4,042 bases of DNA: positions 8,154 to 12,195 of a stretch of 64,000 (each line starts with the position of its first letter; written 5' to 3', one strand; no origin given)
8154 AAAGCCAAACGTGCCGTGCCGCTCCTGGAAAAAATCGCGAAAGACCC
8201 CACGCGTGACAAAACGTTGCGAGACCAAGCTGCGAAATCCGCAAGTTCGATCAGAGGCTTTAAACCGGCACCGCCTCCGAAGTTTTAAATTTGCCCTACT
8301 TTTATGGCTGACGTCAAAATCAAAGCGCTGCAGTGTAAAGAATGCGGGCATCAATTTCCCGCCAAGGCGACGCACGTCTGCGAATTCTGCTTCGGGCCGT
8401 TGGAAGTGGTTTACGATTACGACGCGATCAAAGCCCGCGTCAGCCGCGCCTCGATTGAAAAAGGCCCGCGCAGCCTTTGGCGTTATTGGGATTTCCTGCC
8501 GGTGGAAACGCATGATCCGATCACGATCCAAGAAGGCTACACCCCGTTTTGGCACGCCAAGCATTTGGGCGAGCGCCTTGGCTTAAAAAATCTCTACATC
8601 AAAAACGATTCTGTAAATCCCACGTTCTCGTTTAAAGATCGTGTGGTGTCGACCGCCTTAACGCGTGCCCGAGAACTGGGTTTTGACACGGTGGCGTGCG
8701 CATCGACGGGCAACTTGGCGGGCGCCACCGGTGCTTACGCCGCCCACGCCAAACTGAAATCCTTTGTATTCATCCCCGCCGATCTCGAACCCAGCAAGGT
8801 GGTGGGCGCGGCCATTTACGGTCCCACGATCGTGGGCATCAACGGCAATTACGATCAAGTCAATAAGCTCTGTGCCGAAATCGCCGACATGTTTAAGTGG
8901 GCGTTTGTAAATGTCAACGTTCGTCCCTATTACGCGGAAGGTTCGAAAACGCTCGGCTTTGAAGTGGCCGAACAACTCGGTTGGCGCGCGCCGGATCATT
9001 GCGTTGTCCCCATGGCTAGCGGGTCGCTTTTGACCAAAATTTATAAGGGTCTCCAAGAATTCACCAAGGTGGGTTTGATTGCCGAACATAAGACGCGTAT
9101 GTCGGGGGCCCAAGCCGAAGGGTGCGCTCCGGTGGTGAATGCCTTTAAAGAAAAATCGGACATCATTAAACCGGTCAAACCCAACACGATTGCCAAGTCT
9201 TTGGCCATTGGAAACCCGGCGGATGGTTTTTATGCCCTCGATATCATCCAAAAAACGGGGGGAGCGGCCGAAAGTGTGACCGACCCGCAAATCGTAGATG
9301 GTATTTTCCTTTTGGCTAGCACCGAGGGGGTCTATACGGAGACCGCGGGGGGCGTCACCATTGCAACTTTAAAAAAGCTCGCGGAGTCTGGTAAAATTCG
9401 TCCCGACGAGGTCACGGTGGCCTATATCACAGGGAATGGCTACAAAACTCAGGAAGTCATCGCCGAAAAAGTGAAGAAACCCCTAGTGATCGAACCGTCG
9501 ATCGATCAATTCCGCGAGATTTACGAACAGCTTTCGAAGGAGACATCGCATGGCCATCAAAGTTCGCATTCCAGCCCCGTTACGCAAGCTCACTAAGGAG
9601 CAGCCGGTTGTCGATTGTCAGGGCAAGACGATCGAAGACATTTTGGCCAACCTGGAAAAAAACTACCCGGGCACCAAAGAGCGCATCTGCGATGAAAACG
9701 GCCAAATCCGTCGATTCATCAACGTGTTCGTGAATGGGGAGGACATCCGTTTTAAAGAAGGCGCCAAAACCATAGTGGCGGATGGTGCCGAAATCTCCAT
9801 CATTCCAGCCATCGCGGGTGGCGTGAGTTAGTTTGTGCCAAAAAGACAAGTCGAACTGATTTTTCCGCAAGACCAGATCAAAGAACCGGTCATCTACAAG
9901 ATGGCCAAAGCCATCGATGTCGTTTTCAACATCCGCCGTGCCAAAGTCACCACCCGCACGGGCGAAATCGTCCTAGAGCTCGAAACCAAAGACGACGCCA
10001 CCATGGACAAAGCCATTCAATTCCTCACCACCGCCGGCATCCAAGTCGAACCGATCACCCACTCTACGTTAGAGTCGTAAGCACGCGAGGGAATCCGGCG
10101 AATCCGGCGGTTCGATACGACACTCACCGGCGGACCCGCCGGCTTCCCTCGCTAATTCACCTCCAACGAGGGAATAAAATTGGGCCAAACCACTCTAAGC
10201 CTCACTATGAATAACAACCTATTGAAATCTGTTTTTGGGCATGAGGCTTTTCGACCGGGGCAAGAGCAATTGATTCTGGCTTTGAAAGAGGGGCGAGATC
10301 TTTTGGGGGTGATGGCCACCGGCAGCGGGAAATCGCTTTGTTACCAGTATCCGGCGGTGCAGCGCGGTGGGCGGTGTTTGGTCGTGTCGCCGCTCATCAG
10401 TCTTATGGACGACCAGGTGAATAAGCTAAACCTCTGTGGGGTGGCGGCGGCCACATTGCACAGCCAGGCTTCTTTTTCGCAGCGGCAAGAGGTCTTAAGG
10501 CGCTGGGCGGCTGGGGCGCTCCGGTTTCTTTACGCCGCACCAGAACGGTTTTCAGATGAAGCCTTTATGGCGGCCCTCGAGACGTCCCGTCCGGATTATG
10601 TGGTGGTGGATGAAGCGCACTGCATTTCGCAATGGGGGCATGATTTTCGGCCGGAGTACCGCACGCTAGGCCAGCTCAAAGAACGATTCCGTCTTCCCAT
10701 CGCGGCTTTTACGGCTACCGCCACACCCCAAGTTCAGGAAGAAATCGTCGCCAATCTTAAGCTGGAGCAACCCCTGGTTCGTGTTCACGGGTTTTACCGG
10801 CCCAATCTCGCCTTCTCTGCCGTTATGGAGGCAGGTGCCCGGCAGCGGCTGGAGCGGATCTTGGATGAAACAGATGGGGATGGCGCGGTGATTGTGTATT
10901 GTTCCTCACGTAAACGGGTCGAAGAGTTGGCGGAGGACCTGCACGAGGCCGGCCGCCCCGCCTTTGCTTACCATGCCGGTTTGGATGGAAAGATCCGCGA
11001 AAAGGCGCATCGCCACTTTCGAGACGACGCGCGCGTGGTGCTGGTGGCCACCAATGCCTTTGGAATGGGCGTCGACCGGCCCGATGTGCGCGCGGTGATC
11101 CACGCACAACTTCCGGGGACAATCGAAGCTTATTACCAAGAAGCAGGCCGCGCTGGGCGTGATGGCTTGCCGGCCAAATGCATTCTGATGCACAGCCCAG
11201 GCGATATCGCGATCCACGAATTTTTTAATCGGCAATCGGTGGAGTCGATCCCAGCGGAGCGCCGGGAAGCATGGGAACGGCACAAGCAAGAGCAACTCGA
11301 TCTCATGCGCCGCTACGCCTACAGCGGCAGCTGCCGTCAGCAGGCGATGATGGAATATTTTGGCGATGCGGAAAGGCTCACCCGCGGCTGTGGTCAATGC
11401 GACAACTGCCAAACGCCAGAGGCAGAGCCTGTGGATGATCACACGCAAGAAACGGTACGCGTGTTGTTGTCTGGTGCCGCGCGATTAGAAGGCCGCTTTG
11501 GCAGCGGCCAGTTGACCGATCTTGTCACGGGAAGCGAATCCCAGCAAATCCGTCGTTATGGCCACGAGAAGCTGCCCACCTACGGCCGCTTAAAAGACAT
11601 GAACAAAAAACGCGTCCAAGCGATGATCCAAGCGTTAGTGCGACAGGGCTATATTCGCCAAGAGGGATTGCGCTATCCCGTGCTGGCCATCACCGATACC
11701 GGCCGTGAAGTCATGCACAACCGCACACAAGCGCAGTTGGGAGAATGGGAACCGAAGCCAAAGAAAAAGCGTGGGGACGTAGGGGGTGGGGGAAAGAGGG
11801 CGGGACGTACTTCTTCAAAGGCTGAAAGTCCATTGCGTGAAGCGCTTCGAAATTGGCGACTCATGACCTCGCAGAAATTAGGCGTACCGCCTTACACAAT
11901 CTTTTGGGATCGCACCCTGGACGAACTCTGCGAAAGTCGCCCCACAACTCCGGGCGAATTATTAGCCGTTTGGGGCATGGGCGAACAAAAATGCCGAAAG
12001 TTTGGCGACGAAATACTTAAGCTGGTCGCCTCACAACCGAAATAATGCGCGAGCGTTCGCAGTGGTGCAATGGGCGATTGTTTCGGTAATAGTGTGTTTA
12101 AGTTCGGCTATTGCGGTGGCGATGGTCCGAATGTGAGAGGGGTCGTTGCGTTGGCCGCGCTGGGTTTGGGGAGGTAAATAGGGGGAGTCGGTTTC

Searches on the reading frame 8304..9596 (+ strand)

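Call 50: search_protein_families(library=pfam, proteins=[window:8304-9596:+], max_evalue=0.00001)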
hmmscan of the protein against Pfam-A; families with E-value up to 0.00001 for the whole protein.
window:8304-9596:+ (430 aa): 2 families
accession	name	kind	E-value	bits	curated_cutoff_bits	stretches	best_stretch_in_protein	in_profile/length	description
PF00291.31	PALP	-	1.7e-68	231.6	35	1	74-377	2-295/295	Pyridoxal-phosphate dependent enzyme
PF05810.19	NinF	-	3.3e-07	30.5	27.5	1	11-34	2-25/25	NinF protein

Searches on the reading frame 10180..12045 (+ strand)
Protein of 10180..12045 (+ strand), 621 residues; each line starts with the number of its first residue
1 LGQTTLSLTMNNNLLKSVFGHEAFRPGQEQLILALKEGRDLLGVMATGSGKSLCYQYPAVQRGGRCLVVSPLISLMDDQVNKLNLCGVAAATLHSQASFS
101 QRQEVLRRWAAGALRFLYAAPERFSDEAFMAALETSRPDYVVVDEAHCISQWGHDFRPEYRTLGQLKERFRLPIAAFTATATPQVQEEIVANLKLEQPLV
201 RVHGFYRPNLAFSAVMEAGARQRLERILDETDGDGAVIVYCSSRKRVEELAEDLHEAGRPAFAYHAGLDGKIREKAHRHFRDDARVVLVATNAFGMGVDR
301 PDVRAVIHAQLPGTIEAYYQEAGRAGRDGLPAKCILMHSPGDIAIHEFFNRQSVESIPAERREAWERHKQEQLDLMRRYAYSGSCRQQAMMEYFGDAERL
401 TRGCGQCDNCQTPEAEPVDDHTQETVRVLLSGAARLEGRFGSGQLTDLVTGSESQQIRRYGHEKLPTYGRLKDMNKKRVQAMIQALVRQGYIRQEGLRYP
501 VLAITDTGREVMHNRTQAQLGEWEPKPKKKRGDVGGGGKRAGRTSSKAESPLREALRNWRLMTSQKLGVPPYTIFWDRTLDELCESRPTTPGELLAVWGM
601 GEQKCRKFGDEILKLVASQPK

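Call 8: search_protein_families(library=pfam, proteins=[window:10180-12045:+], max_evalue=0.00001)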
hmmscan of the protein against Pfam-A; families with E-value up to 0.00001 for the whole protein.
window:10180-12045:+ (621 aa): 5 families
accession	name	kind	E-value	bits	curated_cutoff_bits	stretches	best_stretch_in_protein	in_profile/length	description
PF00270.35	DEAD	-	1.9e-29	103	26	1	25-186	1-165/167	DEAD/DEAH box helicase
PF00271.37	Helicase_C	-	2.9e-27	95.5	23.5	1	222-329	4-110/110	Helicase conserved C-terminal domain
PF09382.16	RQC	-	7e-23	81.1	23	1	423-524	8-109/114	RQC domain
PF00570.28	HRDC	-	7.2e-20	71.2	23.8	1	552-616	4-68/68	HRDC domain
PF16124.10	RecQ_Zn_bind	-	2.6e-11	44.5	25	1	340-411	1-66/66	RecQ zinc-binding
